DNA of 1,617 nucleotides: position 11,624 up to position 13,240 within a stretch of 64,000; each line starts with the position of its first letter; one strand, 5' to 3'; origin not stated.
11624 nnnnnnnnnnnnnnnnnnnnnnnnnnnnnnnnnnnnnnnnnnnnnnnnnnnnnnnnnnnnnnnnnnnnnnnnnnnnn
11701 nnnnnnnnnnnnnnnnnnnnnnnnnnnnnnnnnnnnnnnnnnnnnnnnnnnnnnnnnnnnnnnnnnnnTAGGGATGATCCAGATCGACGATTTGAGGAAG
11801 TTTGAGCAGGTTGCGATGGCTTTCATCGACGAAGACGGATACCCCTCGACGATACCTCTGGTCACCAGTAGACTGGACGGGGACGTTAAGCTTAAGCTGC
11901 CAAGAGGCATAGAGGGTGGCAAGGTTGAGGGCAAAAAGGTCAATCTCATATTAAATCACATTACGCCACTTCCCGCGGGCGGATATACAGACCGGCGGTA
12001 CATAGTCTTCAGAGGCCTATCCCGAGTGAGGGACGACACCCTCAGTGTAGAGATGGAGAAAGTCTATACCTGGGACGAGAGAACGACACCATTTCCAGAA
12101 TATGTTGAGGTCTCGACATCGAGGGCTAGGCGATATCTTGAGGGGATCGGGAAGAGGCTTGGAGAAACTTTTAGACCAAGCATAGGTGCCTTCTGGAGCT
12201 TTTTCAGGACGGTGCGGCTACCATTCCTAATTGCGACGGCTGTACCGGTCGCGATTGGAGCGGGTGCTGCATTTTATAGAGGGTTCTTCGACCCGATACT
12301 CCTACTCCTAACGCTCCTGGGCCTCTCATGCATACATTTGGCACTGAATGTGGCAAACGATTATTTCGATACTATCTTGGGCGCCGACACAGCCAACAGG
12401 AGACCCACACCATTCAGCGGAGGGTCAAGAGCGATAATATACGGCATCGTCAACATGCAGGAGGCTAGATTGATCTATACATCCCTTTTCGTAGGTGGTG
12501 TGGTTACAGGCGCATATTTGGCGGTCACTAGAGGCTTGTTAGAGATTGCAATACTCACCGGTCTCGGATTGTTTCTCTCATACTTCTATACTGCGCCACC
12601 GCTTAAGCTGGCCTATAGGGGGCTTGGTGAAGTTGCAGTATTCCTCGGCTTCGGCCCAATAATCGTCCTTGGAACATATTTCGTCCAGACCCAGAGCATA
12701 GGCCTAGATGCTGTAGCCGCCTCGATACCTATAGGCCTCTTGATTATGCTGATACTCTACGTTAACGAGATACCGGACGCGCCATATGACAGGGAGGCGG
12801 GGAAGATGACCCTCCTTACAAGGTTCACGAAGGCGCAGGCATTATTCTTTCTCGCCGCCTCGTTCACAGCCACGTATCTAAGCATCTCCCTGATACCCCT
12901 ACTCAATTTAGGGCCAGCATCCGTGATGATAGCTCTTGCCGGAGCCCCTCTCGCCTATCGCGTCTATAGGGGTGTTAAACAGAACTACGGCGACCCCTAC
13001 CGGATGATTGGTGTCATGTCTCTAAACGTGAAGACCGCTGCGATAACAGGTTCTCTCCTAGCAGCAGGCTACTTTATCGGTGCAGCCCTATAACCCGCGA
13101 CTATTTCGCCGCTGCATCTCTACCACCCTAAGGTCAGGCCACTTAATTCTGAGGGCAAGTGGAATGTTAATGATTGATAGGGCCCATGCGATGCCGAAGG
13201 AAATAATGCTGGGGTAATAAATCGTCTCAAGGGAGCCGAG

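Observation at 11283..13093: Tandem PNPOx-like split-barrel domains, the second fused to a MenA-type UbiA prenyltransferase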

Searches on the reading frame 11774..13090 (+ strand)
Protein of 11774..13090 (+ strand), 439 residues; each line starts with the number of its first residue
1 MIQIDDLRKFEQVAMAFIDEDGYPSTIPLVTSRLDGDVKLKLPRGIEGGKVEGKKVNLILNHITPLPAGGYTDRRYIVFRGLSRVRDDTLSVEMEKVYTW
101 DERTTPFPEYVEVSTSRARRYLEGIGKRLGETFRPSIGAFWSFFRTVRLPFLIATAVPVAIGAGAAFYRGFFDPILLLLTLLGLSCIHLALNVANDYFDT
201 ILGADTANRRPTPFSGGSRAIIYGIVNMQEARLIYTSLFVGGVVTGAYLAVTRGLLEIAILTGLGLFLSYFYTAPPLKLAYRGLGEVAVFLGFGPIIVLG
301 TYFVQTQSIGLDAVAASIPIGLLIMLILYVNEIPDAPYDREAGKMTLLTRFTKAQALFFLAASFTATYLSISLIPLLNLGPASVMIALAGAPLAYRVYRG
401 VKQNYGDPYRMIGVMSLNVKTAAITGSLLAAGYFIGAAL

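Call 3: search_protein_families(library=pfam, proteins=[window:11774-13090:+], max_evalue=1)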
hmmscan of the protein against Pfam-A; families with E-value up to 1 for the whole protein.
window:11774-13090:+ (439 aa): 1 family
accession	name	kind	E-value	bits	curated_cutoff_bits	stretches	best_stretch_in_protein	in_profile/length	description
PF01040.23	UbiA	-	1.2e-28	100.5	34.2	1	157-409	3-241/250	UbiA prenyltransferase family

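Call 4: search_protein_families(library=ncbifam, proteins=[window:11774-13090:+], max_evalue=1)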
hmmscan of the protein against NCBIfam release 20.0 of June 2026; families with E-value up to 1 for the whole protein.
window:11774-13090:+ (439 aa): 16 families
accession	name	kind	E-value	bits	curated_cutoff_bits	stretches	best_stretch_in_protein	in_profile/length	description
NF004751.0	PRK06080.1-3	equivalog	3.7e-43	148.2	264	1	144-434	14-294/296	1,4-dihydroxy-2-naphthoate polyprenyltransferase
NF004617.0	PRK05951.1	equivalog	5.8e-36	124.2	239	1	152-399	26-268/306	prenyltransferase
NF004749.0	PRK06080.1-1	equivalog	2.4e-35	122.2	277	1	142-437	21-309/311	1,4-dihydroxy-2-naphthoate polyprenyltransferase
TIGR02235.1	menA_cyano-plnt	equivalog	1.8e-33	116.1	225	1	145-434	4-284/285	2-carboxy-1,4-naphthoquinone phytyltransferase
TIGR00751.1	menA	equivalog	1.4e-28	100.2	102.15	1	157-429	10-281/284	1,4-dihydroxy-2-naphthoate octaprenyltransferase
NF004750.0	PRK06080.1-2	equivalog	7.9e-26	91.1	346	1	144-434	10-299/301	1,4-dihydroxy-2-naphthoate polyprenyltransferase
NF004754.0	PRK06080.1-6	equivalog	2.7e-25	89.4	522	1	145-435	17-303/308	1,4-dihydroxy-2-naphthoate polyprenyltransferase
NF009926.0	PRK13387.1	equivalog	1e-20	74.1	316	1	142-435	5-313/317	1,4-dihydroxy-2-naphthoate polyprenyltransferase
NF004753.0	PRK06080.1-5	equivalog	1.7e-20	73.4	555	1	143-437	14-307/312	1,4-dihydroxy-2-naphthoate polyprenyltransferase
NF004752.0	PRK06080.1-4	subfamily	1.5e-12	47.8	289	1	142-399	5-264/300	1,4-dihydroxy-2-naphthoate polyprenyltransferase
NF009523.0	PRK12884.1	equivalog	9.8e-06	25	269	1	147-378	11-221/279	prenyltransferase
NF005742.0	PRK07566.1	equivalog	3.1e-05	23.2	313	1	192-292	83-170/315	chlorophyll synthase ChlG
NF009516.0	PRK12875.1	equivalog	5.5e-05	22.4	205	1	144-374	21-243/292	prenyltransferase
NF009058.0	PRK12392.1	subfamily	0.00014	21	494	1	193-302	70-174/333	bacteriochlorophyll c synthase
TIGR01476.1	chlor_syn_BchG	subfamily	0.00067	19.2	212.3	1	169-361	30-211/283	(bacterio)chlorophyll synthase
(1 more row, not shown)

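Call 5: find_homologous_proteins(query=window:11774-13090:+)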
Query window:11774-13090:+ (439 aa): 2376 proteins with E <= 0.001 among 8000 candidates; the best 120 are listed.
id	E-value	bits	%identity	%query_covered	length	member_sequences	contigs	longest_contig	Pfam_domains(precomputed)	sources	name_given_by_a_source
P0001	1.2e-282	955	100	100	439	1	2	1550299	PF01040.24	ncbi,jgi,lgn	jgi:1,4-dihydroxy-2-naphthoate octaprenyltransferase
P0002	1.9e-249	846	87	100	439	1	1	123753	PF01040.24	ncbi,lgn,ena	-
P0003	1.4e-237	807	83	100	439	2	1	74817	PF01040.24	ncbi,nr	ncbi:1,4-dihydroxy-2-naphthoate octaprenyltransferase [Candidatus Calditenuaceae archaeon HR02]|nr:1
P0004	3.5e-216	736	82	92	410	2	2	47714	PF01040.24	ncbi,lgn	ncbi:MAG: prenyltransferase [Nitrososphaerota archaeon]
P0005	6.3e-203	693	70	100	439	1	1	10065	PF01040.24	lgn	-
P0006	1.5e-202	692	69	100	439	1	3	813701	PF01040.24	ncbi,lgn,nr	ncbi:MAG: prenyltransferase [Nitrososphaerota archaeon]|nr:prenyltransferase [Candidatus Calditenuac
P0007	1.2e-200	685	69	99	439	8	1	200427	PF01040.24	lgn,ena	-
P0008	9.9e-189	646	66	100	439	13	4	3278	PF01040.24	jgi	jgi:1,4-dihydroxy-2-naphthoate octaprenyltransferase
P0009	5.9e-182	624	65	100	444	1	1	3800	PF01040.24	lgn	-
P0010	2.5e-181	622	64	100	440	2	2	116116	PF01040.24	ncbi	-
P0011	1.5e-180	619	65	99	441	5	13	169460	PF01040.24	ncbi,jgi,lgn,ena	ncbi:MAG: prenyltransferase [Nitrososphaerota archaeon]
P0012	1.8e-178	612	65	99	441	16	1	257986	PF01040.24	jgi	-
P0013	6.5e-178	610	65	99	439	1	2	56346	PF01040.24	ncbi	-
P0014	6.7e-178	610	65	99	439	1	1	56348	PF01040.24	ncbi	-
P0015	8.0e-177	607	65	99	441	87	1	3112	PF01040.24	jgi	jgi:1,4-dihydroxy-2-naphthoate octaprenyltransferase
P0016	1.4e-175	603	62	100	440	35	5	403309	PF01040.24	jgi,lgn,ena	jgi:1,4-dihydroxy-2-naphthoate octaprenyltransferase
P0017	7.6e-172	590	61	98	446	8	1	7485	PF01040.24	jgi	jgi:1,4-dihydroxy-2-naphthoate octaprenyltransferase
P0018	3.1e-171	588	62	100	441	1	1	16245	PF01040.24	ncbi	ncbi:MAG: prenyltransferase [Candidatus Caldarchaeales archaeon]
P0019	4.5e-166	571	62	96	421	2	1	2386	PF01040.24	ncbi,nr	ncbi:MAG: prenyltransferase, partial [Aigarchaeota archaeon]|nr:prenyltransferase [Aigarchaeota arch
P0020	4.7e-163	561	60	99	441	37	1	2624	PF01040.24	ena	-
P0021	6.7e-149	515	54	100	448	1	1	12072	PF01040.24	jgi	-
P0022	1.1e-146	508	53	100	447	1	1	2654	PF01040.24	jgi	-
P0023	5.4e-145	502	55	97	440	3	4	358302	PF01040.24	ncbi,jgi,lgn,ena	ncbi:MAG: 1,4-dihydroxy-2-naphthoate octaprenyltransferase [Nitrososphaerota archaeon]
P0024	2.0e-136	474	62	84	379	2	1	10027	PF01040.24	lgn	-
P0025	1.6e-127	444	48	99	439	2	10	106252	PF01040.24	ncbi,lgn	ncbi:MAG: 1,4-dihydroxy-2-naphthoate octaprenyltransferase [Candidatus Caldarchaeum sp.]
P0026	3.7e-125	437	49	99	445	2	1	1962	PF01040.24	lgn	-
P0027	1.0e-124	435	49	99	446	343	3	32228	PF01040.24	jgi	jgi:1,4-dihydroxy-2-naphthoate octaprenyltransferase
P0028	1.9e-123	431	48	100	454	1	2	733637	PF01040.24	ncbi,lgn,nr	ncbi:MAG: prenyltransferase [Aigarchaeota archaeon]|nr:prenyltransferase [Aigarchaeota archaeon] MDW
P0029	2.2e-123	431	47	99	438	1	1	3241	PF01040.24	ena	-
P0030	4.5e-123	430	48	100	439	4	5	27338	PF01040.24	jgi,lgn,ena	-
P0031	6.0e-122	426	48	98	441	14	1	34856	PF01040.24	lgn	-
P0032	1.8e-121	424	47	98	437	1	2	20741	PF01040.24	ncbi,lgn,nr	ncbi:MAG: 1,4-dihydroxy-2-naphthoate octaprenyltransferase [Candidatus Caldarchaeum sp.]|nr:1,4-dihy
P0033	1.8e-121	424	47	98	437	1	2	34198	PF01040.24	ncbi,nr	ncbi:MAG: 1,4-dihydroxy-2-naphthoate octaprenyltransferase [Candidatus Caldarchaeum sp.]|nr:1,4-dihy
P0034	1.3e-120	422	46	99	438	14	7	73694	PF01040.24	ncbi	ncbi:MAG: 1,4-dihydroxy-2-naphthoate octaprenyltransferase [Candidatus Caldarchaeum sp.]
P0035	1.3e-120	422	47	100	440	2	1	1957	PF01040.24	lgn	-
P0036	1.8e-119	418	48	100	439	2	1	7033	PF01040.24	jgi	jgi:1,4-dihydroxy-2-naphthoate octaprenyltransferase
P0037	2.7e-119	417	47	99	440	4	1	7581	PF01040.24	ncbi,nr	ncbi:MAG: 1,4-dihydroxy-2-naphthoate octaprenyltransferase [Candidatus Caldarchaeum sp.]|nr:1,4-dihy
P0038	8.9e-119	416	46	99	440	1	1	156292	PF01040.24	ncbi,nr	ncbi:MAG: 1,4-dihydroxy-2-naphthoate octaprenyltransferase [Candidatus Caldarchaeum sp.]|nr:1,4-dihy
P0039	1.2e-118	415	48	99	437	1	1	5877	PF01040.24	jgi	jgi:1,4-dihydroxy-2-naphthoate octaprenyltransferase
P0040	1.4e-118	415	47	97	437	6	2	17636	PF01040.24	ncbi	ncbi:MAG: 1,4-dihydroxy-2-naphthoate octaprenyltransferase [Nitrososphaerota archaeon]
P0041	3.9e-118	413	47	95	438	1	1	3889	PF01040.24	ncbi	-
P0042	2.1e-117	411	47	97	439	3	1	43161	PF01040.24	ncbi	-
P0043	2.2e-117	411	46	99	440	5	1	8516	PF01040.24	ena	-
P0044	5.2e-117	410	47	99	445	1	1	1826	PF01040.24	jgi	-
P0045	7.0e-115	403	47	98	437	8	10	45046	PF01040.24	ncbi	ncbi:MAG: 1,4-dihydroxy-2-naphthoate octaprenyltransferase [Candidatus Caldarchaeum sp.]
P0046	7.0e-114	399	46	98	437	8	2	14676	PF01040.24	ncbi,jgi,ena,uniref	ncbi:MAG: 1,4-dihydroxy-2-naphthoate octaprenyltransferase [Candidatus Caldarchaeum sp.]|uniref:1,4-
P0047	2.4e-113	398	47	99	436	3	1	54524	PF01040.24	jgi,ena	-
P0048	2.5e-112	394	46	98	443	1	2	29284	PF01040.24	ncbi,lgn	ncbi:MAG: 1,4-dihydroxy-2-naphthoate octaprenyltransferase [Nitrososphaerales archaeon]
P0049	4.6e-112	393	47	98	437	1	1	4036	PF01040.24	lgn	-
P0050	8.5e-111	389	48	99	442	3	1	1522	PF01040.24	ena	-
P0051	4.4e-110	387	46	93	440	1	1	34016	PF01040.24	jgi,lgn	-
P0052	5.5e-110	387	46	97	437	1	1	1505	PF01040.24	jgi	-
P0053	8.0e-110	386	47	97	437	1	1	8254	PF01040.24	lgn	-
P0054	7.0e-109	383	45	98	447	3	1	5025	PF01040.24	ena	-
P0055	1.1e-108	382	45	98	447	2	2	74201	PF01040.24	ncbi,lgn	ncbi:MAG: prenyltransferase [Actinomycetota bacterium]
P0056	1.2e-108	382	45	94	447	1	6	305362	PF01040.24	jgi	jgi:1,4-dihydroxy-2-naphthoate octaprenyltransferase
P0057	1.5e-108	382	46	97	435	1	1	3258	PF01040.24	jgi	-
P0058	2.6e-108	381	46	97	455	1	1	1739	PF01040.24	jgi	jgi:1,4-dihydroxy-2-naphthoate octaprenyltransferase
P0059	2.7e-108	381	46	97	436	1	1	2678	PF01040.24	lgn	-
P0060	3.1e-108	381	46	98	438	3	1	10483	PF01040.24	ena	-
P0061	3.1e-108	381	46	97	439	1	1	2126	PF01040.24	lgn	-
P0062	3.3e-108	381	46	97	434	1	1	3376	PF01040.24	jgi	-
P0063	5.6e-108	380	45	98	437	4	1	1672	PF01040.24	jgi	-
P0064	6.1e-108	380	45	98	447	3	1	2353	PF01040.24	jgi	jgi:1,4-dihydroxy-2-naphthoate polyprenyltransferase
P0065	1.0e-107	379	46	97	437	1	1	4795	PF01040.24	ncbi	-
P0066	1.0e-107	379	45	97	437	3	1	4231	PF01040.24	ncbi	-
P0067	1.1e-107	379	45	97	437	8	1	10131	PF01040.24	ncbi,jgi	ncbi:MAG: prenyltransferase [Candidatus Bathyarchaeia archaeon]|jgi:1,4-dihydroxy-2-naphthoate octap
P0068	1.1e-107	379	46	99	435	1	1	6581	PF01040.24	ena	-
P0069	1.1e-107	379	46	97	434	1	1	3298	PF01040.24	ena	-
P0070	1.2e-107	379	46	97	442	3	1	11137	PF01040.24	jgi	-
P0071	2.2e-107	378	46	94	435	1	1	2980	PF01040.24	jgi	jgi:1,4-dihydroxy-2-naphthoate octaprenyltransferase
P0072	3.0e-107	378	46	99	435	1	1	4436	PF01040.24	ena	-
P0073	3.8e-107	377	47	97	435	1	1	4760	PF01040.24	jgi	-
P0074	4.1e-107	377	47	99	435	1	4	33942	PF01040.24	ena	-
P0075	4.6e-107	377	47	98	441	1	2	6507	PF01040.24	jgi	jgi:1,4-dihydroxy-2-naphthoate octaprenyltransferase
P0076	5.1e-107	377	47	97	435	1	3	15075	PF01040.24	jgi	-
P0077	1.0e-106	376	46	97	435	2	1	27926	PF01040.24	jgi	-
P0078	1.1e-106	376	45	99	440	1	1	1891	PF01040.24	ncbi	-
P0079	1.2e-106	376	45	99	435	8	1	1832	PF01040.24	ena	-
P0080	1.2e-106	376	46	97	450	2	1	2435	PF01040.24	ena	-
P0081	3.0e-106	374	45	99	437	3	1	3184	PF01040.24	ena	-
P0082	3.2e-106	374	69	58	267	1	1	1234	PF01040.24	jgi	-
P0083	6.0e-106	373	45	99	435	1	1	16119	PF01040.24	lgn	-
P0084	6.1e-106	373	46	97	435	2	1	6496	PF01040.24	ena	-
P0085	7.3e-106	373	45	97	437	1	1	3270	PF01040.24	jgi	jgi:1,4-dihydroxy-2-naphthoate octaprenyltransferase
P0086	7.3e-106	373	45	99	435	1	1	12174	PF01040.24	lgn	-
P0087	7.5e-106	373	46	97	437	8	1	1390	PF01040.24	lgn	-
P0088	8.5e-106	373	44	96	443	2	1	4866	PF01040.24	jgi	jgi:1,4-dihydroxy-2-naphthoate octaprenyltransferase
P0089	1.1e-105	372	45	97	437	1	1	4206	PF01040.24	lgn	-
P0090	1.2e-105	372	44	97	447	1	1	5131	PF01040.24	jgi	jgi:1,4-dihydroxy-2-naphthoate octaprenyltransferase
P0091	1.7e-105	372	45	98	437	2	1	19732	PF01040.24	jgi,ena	jgi:1,4-dihydroxy-2-naphthoate octaprenyltransferase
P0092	2.1e-105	371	45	97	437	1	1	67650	PF01040.24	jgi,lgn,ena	-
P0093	3.8e-105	371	46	97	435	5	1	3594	PF01040.24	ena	-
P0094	4.3e-105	370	46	97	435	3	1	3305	PF01040.24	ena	-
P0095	5.2e-105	370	45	97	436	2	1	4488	PF01040.24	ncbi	-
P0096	6.9e-105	370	43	100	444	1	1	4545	PF01040.24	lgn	-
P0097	1.1e-104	369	44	99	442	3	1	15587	PF01040.24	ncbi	-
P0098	1.3e-104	369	44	98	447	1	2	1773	PF01040.24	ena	-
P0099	1.3e-104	369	45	97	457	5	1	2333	PF01040.24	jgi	jgi:1,4-dihydroxy-2-naphthoate octaprenyltransferase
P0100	1.4e-104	369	45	97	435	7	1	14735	PF01040.24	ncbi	-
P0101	2.7e-104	368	45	98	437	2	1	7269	PF01040.24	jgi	jgi:1,4-dihydroxy-2-naphthoate octaprenyltransferase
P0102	3.3e-104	368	45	98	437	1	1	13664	PF01040.24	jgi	jgi:1,4-dihydroxy-2-naphthoate octaprenyltransferase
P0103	3.5e-104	367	43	97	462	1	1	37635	PF01040.24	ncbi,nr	ncbi:MAG: prenyltransferase [Actinomycetota bacterium]|nr:prenyltransferase [Actinomycetota bacteriu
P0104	3.8e-104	367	43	97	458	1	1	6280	PF01040.24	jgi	jgi:1,4-dihydroxy-2-naphthoate octaprenyltransferase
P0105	5.0e-104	367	45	94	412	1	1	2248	PF01040.24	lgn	-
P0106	6.3e-104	367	44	97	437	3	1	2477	PF01040.24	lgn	-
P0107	6.6e-104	367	43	97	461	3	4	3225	PF01040.24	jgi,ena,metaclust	metaclust:\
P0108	7.1e-104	366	43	93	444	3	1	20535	PF01040.24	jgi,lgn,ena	-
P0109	7.3e-104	366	44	97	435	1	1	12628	PF01040.24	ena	-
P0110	7.3e-104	366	44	97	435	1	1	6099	PF01040.24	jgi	-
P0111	1.2e-103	366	44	92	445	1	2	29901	PF01040.24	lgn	-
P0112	1.6e-103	365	43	95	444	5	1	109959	PF01040.24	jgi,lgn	jgi:1,4-dihydroxy-2-naphthoate octaprenyltransferase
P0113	1.7e-103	365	43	98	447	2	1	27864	PF01040.24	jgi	jgi:1,4-dihydroxy-2-naphthoate octaprenyltransferase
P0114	2.8e-103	365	46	90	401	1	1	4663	PF01040.24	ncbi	ncbi:MAG: 1,4-dihydroxy-2-naphthoate octaprenyltransferase [Candidatus Geothermarchaeales archaeon]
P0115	3.5e-103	364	45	99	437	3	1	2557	PF01040.24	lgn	-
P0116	4.9e-103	364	45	97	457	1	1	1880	PF01040.24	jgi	jgi:1,4-dihydroxy-2-naphthoate octaprenyltransferase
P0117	5.1e-103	364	66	58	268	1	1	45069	PF01040.24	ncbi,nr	ncbi:MAG: prenyltransferase, partial [Thaumarchaeota archaeon]|nr:prenyltransferase [Candidatus Cald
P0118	7.4e-103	363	44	97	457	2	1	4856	PF01040.24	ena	-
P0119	7.7e-103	363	43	97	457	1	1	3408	PF01040.24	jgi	jgi:1,4-dihydroxy-2-naphthoate polyprenyltransferase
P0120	1.2e-102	362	43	98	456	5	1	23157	PF01040.24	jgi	jgi:1,4-dihydroxy-2-naphthoate octaprenyltransferase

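Call 15: find_encoding_contigs(protein=P0055, flank=8000, max_places=2)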
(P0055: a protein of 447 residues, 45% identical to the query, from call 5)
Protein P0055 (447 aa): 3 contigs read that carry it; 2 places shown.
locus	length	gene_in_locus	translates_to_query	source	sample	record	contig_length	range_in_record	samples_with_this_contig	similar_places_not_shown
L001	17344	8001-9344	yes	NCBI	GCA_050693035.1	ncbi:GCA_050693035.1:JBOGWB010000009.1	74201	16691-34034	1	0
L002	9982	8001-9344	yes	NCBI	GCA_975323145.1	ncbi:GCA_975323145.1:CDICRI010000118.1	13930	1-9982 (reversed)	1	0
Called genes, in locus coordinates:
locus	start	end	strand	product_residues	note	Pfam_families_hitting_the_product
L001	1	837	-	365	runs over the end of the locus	PF01208:URO-D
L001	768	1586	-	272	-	PF13489:Methyltransf_23 (weak), PF08241:Methyltransf_11, PF08242:Methyltransf_12, PF13649:Methyltransf_25, PF13847:Methyltransf_31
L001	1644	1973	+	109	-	PF12852:Cupin_6 (weak), PF07883:Cupin_2, PF05899:Cupin_3 (weak), PF02311:AraC_binding (weak), PF03079:ARD (weak)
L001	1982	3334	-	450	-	-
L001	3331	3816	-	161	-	PF11969:DcpS_C, PF01230:HIT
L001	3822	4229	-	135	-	PF00903:Glyoxalase, PF12681:Glyoxalase_2, PF18029:Glyoxalase_6, PF22677:Ble-like_N (weak)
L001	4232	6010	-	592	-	PF07973:tRNA_SAD, PF00587:tRNA-synt_2b, PF03129:HGTP_anticodon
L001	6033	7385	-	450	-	-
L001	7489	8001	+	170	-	PF01243:PNPOx_N, PF12900:Pyridox_ox_2 (weak)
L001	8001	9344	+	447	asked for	PF01040:UbiA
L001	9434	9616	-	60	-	-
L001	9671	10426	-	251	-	PF01209:Ubie_methyltran, PF13489:Methyltransf_23, PF13847:Methyltransf_31, PF08241:Methyltransf_11, PF08242:Methyltransf_12, PF13649:Methyltransf_25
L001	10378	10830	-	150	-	PF19853:DUF6328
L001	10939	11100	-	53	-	-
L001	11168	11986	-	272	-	PF04542:Sigma70_r2, PF04539:Sigma70_r3, PF13384:HTH_23 (faint), PF08281:Sigma70_r4_2, PF04545:Sigma70_r4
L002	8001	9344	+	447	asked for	PF01040:UbiA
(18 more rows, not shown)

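Call 23: find_encoding_contigs(protein=P0001, flank=10000, max_places=2)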
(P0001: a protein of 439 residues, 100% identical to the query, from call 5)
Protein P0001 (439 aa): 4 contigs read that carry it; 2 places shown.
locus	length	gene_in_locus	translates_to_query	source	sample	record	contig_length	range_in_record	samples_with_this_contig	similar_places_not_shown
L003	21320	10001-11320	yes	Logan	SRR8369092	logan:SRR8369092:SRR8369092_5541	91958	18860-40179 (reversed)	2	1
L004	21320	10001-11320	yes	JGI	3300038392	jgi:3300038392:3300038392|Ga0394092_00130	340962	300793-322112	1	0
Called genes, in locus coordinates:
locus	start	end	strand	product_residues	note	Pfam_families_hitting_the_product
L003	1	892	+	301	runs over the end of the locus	PF01073:3Beta_HSD, PF01370:Epimerase, PF02719:Polysacc_synt_2, PF04321:RmlD_sub_bind, PF16363:GDP_Man_Dehyd, PF07993:NAD_binding_4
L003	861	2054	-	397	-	PF01966:HD, PF19276:HD_assoc_2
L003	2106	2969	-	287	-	PF01040:UbiA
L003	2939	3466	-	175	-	PF02778:tRNA_int_endo_N, PF01974:tRNA_int_endo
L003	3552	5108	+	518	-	PF00587:tRNA-synt_2b (faint), PF01409:tRNA-synt_2d, PF17759:tRNA_synthFbeta (weak)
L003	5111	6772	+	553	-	PF03484:B5, PF01409:tRNA-synt_2d, PF17759:tRNA_synthFbeta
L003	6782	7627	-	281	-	PF00800:PDT, PF01842:ACT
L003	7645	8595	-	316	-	PF01012:ETF, PF00766:ETF_alpha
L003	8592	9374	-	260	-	PF01012:ETF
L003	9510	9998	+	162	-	PF01243:PNPOx_N, PF16242:Pyrid_ox_like (weak)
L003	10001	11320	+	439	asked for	PF01040:UbiA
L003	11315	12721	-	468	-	PF07690:MFS_1, PF00083:Sugar_tr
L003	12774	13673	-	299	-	PF02598:Methyltrn_RNA_3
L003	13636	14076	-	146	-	PF01951:Archease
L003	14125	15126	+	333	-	PF00288:GHMP_kinases_N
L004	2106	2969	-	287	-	PF01040:UbiA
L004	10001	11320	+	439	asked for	PF01040:UbiA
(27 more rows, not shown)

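Call 24: search_solved_structures(query=window:11774-13090:+, max_evalue=0.001)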
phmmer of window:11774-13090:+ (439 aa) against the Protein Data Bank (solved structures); distinct sequences matched with E-value up to 0.001: 1.
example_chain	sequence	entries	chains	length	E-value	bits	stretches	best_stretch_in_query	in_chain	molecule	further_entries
8djk_B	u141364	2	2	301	7.9e-14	54.9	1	152-380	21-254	UbiA prenyltransferase domain-containing protein 1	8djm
